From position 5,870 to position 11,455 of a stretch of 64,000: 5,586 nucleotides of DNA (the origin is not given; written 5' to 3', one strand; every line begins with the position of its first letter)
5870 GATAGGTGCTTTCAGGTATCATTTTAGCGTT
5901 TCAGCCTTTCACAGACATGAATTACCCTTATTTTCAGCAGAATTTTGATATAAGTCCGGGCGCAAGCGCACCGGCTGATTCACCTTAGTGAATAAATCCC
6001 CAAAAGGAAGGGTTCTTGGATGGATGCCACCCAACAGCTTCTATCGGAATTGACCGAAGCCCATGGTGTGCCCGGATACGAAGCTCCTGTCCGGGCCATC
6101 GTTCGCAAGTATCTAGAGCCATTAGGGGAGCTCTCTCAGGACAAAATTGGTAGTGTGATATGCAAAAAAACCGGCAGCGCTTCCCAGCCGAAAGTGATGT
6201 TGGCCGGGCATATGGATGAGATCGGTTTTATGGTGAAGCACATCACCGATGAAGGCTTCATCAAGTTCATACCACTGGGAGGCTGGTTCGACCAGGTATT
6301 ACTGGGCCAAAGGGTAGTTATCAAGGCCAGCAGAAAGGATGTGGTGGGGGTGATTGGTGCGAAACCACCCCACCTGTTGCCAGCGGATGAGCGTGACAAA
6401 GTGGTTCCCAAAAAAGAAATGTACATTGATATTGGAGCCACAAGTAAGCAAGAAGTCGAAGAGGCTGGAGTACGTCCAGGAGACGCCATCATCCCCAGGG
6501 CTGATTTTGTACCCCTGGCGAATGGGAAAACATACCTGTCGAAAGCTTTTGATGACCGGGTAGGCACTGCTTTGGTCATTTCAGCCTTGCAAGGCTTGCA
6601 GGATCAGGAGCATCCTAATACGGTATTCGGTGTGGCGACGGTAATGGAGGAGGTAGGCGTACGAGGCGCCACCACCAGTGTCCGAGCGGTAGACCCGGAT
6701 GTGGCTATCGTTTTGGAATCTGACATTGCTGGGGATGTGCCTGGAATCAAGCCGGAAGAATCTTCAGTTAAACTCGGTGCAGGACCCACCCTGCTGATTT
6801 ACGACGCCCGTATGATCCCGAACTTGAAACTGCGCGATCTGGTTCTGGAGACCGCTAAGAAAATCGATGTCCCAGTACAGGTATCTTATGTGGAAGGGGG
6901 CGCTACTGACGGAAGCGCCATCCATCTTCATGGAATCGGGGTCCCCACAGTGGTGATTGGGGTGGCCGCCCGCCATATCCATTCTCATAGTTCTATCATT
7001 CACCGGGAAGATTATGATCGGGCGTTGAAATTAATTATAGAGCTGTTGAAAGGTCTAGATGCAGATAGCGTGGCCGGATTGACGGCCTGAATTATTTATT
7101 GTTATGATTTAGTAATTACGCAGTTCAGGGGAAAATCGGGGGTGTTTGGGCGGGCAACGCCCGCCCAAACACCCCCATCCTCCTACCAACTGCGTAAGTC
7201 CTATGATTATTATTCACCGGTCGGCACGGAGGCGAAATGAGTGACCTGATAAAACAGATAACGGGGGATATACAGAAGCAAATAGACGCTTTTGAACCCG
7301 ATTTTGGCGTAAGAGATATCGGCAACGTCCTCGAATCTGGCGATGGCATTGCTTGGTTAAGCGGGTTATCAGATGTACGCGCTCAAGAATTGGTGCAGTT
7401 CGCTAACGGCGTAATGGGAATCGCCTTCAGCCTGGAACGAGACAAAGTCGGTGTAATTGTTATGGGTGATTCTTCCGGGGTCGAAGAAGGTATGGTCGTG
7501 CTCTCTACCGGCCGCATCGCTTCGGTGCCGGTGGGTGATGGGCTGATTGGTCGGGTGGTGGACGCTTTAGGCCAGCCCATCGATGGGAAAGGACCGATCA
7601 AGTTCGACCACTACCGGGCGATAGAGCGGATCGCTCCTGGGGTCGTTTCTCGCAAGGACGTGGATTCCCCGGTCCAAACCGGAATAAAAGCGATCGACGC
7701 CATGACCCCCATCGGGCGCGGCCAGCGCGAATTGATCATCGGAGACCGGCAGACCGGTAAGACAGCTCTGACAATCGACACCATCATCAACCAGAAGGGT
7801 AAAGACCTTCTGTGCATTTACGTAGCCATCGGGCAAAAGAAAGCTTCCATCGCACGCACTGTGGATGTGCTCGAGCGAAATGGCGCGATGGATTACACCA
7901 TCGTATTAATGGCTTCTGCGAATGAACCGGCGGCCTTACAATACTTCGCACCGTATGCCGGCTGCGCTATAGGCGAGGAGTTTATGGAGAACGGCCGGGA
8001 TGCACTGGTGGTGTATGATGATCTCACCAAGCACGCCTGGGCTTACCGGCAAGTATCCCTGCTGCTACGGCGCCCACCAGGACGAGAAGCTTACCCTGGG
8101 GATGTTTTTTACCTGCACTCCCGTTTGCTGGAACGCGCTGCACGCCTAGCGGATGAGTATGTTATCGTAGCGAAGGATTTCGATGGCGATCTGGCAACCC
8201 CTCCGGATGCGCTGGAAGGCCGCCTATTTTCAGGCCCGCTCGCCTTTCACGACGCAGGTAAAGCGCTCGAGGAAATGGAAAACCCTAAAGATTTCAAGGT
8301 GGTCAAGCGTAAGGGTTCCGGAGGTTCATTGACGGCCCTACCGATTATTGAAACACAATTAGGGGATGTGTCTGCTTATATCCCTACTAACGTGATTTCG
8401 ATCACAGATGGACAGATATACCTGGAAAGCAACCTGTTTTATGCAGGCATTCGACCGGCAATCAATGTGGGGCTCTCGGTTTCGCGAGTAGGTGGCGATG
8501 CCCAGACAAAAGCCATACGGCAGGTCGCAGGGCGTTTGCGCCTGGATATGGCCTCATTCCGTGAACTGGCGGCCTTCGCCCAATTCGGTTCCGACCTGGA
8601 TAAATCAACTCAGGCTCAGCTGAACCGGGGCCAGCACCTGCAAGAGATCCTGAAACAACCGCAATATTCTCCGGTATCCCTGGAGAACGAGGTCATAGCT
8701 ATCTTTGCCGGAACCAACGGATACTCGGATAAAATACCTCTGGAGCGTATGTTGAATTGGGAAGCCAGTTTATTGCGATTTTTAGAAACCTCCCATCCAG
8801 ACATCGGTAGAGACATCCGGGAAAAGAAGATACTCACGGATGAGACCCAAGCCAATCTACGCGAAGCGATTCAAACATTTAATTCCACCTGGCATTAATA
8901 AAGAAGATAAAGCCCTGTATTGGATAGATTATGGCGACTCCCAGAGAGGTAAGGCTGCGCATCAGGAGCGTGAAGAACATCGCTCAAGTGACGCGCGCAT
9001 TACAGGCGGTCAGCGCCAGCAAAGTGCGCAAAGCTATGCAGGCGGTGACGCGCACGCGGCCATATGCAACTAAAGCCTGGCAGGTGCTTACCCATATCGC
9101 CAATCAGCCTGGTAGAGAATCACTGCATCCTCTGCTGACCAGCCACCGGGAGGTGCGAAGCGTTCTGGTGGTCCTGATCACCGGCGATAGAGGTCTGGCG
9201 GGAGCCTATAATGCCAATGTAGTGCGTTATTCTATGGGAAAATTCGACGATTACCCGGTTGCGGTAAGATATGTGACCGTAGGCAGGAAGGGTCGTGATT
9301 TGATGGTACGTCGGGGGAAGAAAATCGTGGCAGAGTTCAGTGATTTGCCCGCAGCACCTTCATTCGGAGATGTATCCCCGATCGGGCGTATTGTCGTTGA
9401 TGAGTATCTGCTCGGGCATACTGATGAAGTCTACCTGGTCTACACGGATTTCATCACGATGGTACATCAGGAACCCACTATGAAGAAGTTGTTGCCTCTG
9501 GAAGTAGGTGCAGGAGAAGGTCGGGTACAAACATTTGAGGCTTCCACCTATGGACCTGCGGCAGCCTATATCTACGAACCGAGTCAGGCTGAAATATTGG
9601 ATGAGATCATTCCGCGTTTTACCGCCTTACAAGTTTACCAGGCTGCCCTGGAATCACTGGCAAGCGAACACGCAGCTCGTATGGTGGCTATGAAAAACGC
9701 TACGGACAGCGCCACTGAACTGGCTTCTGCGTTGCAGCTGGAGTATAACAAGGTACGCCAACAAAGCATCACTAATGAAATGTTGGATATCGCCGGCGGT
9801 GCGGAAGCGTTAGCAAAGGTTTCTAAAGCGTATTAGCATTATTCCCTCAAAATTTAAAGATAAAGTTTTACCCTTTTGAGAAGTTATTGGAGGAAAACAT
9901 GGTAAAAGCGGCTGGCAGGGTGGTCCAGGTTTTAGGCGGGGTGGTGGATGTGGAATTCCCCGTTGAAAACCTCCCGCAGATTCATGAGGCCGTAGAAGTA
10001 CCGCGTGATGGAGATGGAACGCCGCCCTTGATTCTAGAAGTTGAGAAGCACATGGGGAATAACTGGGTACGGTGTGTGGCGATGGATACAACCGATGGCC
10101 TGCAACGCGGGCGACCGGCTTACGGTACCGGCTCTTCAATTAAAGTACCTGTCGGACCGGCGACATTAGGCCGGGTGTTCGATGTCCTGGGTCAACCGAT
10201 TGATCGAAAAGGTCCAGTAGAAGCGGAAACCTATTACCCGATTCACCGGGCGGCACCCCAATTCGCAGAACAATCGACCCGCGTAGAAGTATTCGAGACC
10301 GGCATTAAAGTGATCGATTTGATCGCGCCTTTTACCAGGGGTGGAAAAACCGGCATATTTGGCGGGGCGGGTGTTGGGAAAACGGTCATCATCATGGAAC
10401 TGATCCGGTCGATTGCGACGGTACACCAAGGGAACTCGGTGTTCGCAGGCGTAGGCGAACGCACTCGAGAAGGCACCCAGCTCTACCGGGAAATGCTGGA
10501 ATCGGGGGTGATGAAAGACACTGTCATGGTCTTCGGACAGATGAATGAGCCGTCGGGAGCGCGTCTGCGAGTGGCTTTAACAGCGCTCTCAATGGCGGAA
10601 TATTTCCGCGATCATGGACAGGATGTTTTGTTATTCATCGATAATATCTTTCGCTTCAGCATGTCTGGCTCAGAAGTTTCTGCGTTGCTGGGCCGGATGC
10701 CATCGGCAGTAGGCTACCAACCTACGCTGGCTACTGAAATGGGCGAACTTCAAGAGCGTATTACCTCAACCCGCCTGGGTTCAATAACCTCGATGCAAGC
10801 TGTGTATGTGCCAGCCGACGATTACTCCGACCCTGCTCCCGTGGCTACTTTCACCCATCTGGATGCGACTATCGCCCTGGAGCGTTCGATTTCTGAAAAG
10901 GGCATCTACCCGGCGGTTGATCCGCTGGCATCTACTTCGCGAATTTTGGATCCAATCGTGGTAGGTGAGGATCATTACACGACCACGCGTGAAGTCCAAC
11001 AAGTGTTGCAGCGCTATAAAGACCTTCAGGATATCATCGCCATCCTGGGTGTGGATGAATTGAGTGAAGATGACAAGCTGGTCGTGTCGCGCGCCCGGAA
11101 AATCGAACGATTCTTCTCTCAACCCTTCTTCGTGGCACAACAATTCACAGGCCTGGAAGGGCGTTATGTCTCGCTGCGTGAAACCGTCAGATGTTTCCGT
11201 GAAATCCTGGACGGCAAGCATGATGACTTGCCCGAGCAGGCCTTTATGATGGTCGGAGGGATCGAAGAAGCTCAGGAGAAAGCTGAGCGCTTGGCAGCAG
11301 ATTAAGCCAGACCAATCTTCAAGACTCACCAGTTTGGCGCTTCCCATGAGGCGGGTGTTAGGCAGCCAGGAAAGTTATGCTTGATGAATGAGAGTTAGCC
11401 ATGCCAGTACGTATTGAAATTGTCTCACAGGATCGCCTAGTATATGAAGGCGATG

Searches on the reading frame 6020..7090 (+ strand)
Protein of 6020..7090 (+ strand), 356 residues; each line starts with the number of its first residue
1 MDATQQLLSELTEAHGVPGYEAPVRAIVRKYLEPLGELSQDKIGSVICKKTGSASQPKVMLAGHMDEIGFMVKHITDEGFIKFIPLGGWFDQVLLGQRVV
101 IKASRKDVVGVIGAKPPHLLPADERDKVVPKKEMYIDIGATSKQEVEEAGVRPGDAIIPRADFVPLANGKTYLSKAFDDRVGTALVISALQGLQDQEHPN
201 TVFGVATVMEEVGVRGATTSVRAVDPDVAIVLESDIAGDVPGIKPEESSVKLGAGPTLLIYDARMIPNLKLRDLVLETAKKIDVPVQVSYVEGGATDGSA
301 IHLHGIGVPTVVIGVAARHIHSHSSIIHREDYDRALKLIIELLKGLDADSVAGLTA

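Call 44: search_protein_families(library=pfam, proteins=[window:6020-7090:+], max_evalue=0.00001)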
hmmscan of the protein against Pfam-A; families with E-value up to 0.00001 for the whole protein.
window:6020-7090:+ (356 aa): 2 families
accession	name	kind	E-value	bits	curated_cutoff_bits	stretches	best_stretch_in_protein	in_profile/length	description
PF05343.19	Peptidase_M42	-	1.1e-100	336.9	23.2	1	44-338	1-292/292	M42 glutamyl aminopeptidase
PF01546.33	Peptidase_M20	-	3.2e-08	34.2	24.6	1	169-343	26-204/206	Peptidase family M20/M25/M40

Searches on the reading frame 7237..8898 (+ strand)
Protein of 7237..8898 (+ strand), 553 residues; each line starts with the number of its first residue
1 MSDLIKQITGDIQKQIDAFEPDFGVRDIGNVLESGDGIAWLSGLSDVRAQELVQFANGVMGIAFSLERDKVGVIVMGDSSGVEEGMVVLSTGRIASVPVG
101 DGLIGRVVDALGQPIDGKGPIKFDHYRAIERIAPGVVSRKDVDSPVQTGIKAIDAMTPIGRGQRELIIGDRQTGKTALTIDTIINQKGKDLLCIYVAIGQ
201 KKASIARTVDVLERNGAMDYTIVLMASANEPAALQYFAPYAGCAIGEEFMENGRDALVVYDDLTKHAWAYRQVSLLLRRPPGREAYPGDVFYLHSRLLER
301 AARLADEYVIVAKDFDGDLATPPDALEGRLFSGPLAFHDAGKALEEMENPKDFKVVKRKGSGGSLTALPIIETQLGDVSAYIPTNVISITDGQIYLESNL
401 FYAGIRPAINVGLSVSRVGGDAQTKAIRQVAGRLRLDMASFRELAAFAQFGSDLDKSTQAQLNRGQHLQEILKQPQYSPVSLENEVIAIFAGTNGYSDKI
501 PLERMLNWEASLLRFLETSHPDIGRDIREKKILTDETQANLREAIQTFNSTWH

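Call 44: search_protein_families(library=pfam, proteins=[window:7237-8898:+], max_evalue=0.00001)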
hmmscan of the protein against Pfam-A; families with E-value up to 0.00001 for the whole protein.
window:7237-8898:+ (553 aa): 3 families
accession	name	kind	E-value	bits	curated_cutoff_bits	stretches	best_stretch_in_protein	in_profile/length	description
PF00006.31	ATP-synt_ab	-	9.6e-78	261.1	29.5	2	149-307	1-158/213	ATP synthase alpha/beta family, nucleotide-binding domain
PF00306.32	ATP-synt_ab_C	-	7.6e-47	159.2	27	1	423-548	1-126/126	ATP synthase alpha/beta chain, C terminal domain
PF02874.29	ATP-synt_ab_N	-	8.5e-14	52.3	20.9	1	25-92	2-69/69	ATP synthase alpha/beta family, beta-barrel domain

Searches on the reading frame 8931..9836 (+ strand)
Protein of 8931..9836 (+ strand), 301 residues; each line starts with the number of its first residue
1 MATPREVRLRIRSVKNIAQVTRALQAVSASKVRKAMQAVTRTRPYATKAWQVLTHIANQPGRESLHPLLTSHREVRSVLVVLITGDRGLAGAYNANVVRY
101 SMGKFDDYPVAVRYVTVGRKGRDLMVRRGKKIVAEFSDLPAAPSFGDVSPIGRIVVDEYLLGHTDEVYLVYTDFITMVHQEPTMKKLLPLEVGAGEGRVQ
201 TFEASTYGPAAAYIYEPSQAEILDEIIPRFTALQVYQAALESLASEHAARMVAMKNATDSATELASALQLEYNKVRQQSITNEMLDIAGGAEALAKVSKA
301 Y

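Call 44: search_protein_families(library=pfam, proteins=[window:8931-9836:+], max_evalue=0.00001)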
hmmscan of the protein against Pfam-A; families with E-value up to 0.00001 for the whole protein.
window:8931-9836:+ (301 aa): 1 family
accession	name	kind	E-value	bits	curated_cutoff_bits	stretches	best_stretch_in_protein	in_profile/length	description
PF00231.24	ATP-synt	-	2e-89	300.6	39.9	1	5-294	3-285/285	ATP synthase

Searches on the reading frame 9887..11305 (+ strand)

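Call 44: search_protein_families(library=pfam, proteins=[window:9887-11305:+], max_evalue=0.00001)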
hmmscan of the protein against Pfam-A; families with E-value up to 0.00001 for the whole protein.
window:9887-11305:+ (472 aa): 3 families
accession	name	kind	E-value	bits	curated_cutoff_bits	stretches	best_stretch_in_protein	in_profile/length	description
PF00006.31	ATP-synt_ab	-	8.4e-74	248.2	29.5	1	139-351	1-213/213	ATP synthase alpha/beta family, nucleotide-binding domain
PF22919.1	ATP-synt_VA_C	-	1.1e-17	64.3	24.7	1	359-439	8-87/101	C-terminal domain of V and A type ATP synthase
PF02874.29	ATP-synt_ab_N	-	6.8e-12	46.2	20.9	1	12-82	1-69/69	ATP synthase alpha/beta family, beta-barrel domain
